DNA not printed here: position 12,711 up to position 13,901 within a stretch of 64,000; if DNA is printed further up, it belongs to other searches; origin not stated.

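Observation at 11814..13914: Low-GC two-gene island inserted between the peroxiredoxin and the giant glucan synthase: candidate uncharacterised defence or addiction module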

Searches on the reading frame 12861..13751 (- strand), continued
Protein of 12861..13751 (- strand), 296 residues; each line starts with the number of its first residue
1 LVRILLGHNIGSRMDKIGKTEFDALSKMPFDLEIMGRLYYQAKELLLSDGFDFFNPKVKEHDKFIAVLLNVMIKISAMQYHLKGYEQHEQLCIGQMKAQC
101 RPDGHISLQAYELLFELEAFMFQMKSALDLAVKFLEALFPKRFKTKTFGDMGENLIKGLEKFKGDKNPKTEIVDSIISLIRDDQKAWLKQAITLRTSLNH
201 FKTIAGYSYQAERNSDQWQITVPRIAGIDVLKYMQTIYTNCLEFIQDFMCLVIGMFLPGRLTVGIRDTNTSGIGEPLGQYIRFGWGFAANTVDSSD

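Call 66: search_solved_structures(query=A3, max_evalue=10, show_alignments=3)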
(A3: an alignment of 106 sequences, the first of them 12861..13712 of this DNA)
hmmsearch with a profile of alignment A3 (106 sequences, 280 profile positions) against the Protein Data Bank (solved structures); distinct sequences matched with E-value up to 10: 4.
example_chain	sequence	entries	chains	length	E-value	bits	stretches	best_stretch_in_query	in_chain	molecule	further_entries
1t3j_A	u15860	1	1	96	0.21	14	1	29-106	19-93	mitofusin 1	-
2bas_A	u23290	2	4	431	0.34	13.3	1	30-87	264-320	YkuI protein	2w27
7oba_O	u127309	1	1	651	0.6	12.5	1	106-132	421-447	RNA polymerase I-specific transcription initiation factor RRN3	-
5y82_D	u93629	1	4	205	1.6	11.1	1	184-222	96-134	Membrane protein insertase YidC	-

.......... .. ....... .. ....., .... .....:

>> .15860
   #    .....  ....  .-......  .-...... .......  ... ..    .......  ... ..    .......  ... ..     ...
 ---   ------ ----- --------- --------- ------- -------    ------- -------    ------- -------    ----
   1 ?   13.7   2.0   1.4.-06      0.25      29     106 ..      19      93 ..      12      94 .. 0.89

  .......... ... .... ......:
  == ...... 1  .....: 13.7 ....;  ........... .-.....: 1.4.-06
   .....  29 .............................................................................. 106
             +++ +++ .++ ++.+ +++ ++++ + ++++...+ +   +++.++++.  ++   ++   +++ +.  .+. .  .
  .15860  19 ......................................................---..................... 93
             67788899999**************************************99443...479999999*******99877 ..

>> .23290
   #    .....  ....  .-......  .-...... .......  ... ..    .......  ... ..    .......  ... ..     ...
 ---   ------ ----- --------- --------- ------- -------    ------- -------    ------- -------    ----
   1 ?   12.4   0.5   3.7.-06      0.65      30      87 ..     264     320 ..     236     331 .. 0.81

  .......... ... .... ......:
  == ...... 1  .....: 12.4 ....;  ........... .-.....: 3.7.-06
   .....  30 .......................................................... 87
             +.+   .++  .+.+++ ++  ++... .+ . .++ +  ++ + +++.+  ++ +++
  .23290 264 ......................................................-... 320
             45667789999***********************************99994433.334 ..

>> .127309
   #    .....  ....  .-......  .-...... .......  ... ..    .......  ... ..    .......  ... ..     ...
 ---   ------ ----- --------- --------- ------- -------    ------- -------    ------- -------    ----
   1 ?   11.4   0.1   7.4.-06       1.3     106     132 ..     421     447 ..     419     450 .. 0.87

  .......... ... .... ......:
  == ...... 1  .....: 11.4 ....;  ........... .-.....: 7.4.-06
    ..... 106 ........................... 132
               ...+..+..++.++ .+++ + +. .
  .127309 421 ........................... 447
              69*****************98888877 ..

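Call 67: search_protein_families(library=pfam, alignment_id=A3, max_evalue=0.1)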
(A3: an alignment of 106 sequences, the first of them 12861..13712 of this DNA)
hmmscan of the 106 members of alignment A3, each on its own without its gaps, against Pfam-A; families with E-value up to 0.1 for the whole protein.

A. member 1, window:12861-13712:- (283 aa): 0 families

B. families by the number of members that match (of 106 scanned): 56 families (the first 25 are shown)
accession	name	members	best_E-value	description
PF18739.6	HEPN_Apea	13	0.00061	Apea-like HEPN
PF02810.21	SEC-C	10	7.5e-10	SEC-C motif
PF18730.6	HEPN_Cthe2314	5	2.5e-05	Cthe_2314-like HEPN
PF09440.15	eIF3_N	1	0.0011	eIF3 subunit 6 N terminal domain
PF20716.2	ATPTG10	1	0.0019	ATPTG10-like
PF17424.7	DUF5411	1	0.0046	Family of unknown function (DUF5411)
PF08349.16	DUF1722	1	0.0064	Protein of unknown function (DUF1722)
PF22277.2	EncFtn-like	1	0.0065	EncFtn-like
PF10337.15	ArAE_2_N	1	0.0081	Putative ER transporter, 6TM, N-terminal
PF14396.12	CFTR_R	1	0.011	Cystic fibrosis TM conductance regulator (CFTR), regulator domain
PF16730.10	DnaGprimase_HBD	1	0.015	DnaG-primase C-terminal, helicase-binding domain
PF18908.5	DUF5663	1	0.016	Protein of unknown function (DUF5663)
PF21774.3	NagJ_C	1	0.017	Hyaluronidase post-catalytic domain-like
PF14123.11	DUF4290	1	0.018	Domain of unknown function (DUF4290)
PF12007.14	DUF3501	1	0.019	Protein of unknown function (DUF3501)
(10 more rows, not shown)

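Call 77: search_protein_families(library=pfam, proteins=[L006:5951-6586:+, L006:6855-7556:+, L003:11009-11467:+, L002:1543-2301:+, L001:4895-5227:+], max_evalue=0.01)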
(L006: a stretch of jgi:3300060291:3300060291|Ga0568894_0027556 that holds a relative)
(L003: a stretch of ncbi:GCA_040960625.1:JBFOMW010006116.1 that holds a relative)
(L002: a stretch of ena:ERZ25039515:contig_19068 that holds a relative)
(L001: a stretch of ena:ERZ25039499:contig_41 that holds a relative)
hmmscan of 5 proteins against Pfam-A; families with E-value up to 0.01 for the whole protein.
L006:5951-6586:+ (211 aa): 1 family
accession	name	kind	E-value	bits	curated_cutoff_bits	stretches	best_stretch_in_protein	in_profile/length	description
PF14279.12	HNH_5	-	0.0001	22.6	27.5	1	11-65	1-53/56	HNH endonuclease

L006:6855-7556:+ (233 aa): 0 families

L003:11009-11467:+ (152 aa): 0 families

L002:1543-2301:+ (252 aa): 0 families

L001:4895-5227:+ (110 aa): 1 family
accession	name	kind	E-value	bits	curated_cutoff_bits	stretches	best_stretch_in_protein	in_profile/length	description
PF20126.4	TumE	-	2.5e-05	24.6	23.4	1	30-97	11-79/81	Toxin TumE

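Call 79: find_encoding_contigs(protein=P0072, flank=8000, max_places=2)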
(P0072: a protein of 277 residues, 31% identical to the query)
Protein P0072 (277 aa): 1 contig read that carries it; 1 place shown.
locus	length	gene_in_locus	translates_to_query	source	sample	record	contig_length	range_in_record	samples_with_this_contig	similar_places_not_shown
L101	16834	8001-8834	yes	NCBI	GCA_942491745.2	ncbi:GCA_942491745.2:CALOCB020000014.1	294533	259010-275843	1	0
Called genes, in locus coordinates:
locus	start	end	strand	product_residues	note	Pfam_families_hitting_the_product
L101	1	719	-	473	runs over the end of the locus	-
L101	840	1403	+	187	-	PF13148:DUF3987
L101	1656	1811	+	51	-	-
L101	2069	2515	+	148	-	-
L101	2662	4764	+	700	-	PF13518:HTH_28 (faint), PF21804:Transposase_29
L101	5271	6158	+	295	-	-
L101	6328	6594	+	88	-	-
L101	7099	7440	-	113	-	PF01934:HepT-like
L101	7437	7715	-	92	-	PF01909:NTP_transf_2, PF18765:Polbeta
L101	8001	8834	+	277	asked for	-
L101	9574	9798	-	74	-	-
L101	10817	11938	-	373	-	PF13784:Fic_N, PF02661:Fic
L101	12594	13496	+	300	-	PF00561:Abhydrolase_1, PF12697:Abhydrolase_6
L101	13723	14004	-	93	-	-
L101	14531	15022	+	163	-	PF04351:PilP (weak)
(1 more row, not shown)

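Call 80: find_encoding_contigs(protein=P0062, flank=8000, max_places=2)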
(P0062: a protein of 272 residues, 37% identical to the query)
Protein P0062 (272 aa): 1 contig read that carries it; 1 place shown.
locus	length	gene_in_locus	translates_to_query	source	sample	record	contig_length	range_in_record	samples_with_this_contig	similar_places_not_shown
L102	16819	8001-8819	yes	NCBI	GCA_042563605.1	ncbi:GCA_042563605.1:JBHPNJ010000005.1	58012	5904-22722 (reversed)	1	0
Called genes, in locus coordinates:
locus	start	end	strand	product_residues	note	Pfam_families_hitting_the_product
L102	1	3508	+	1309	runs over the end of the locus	PF18962:Por_Secre_tail (faint), PF17963:Big_9, PF13860:FlgD_ig (weak)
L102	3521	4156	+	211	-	-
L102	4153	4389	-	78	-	-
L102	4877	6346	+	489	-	PF13676:TIR_2, PF00515:TPR_1 (weak), PF13414:TPR_11 (weak), PF13432:TPR_16 (weak), PF21033:RMD1-3 (weak), PF00515:TPR_1 (weak), PF07719:TPR_2 (weak), PF13424:TPR_12, +9 more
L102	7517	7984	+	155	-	PF01582:TIR (weak), PF13676:TIR_2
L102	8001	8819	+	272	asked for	-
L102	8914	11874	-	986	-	PF00703:Glyco_hydro_2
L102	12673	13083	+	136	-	-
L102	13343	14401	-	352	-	PF01380:SIS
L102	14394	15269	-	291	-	PF00480:ROK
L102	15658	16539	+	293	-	PF08450:SGL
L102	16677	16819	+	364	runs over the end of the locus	PF04015:DUF362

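Call 81: find_encoding_contigs(protein=P0084, flank=8000, max_places=2)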
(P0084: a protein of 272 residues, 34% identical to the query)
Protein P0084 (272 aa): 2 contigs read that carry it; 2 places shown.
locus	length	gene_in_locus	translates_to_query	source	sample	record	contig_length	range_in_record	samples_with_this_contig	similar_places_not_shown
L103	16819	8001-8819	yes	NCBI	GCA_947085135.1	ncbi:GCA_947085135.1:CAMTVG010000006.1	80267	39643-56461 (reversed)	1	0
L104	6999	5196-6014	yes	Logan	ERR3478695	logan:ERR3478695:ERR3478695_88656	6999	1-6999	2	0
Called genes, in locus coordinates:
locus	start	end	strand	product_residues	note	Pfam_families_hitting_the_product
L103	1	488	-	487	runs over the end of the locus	PF13589:HATPase_c_3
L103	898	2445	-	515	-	PF00145:DNA_methylase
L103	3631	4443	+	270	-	-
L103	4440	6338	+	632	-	PF06508:QueC, PF18742:DpnII-MboI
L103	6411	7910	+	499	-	PF00656:Peptidase_C14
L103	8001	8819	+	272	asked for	-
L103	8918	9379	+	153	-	-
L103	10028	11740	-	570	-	PF07992:Pyr_redox_2, PF00070:Pyr_redox, PF02852:Pyr_redox_dim, PF00581:Rhodanese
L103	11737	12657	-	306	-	PF00582:Usp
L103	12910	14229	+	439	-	PF00989:PAS, PF08448:PAS_4, PF13188:PAS_8 (weak), PF13426:PAS_9, PF00158:Sigma54_activat, PF14532:Sigma54_activ_2, PF07728:AAA_5 (weak), PF25601:AAA_lid_14, +1 more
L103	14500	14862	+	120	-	-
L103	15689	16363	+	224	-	PF00072:Response_reg, PF00196:GerE, PF08281:Sigma70_r4_2 (weak)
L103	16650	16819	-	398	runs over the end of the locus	PF00155:Aminotran_1_2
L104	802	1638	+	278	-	-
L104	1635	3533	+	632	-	PF06508:QueC, PF18742:DpnII-MboI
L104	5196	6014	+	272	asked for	-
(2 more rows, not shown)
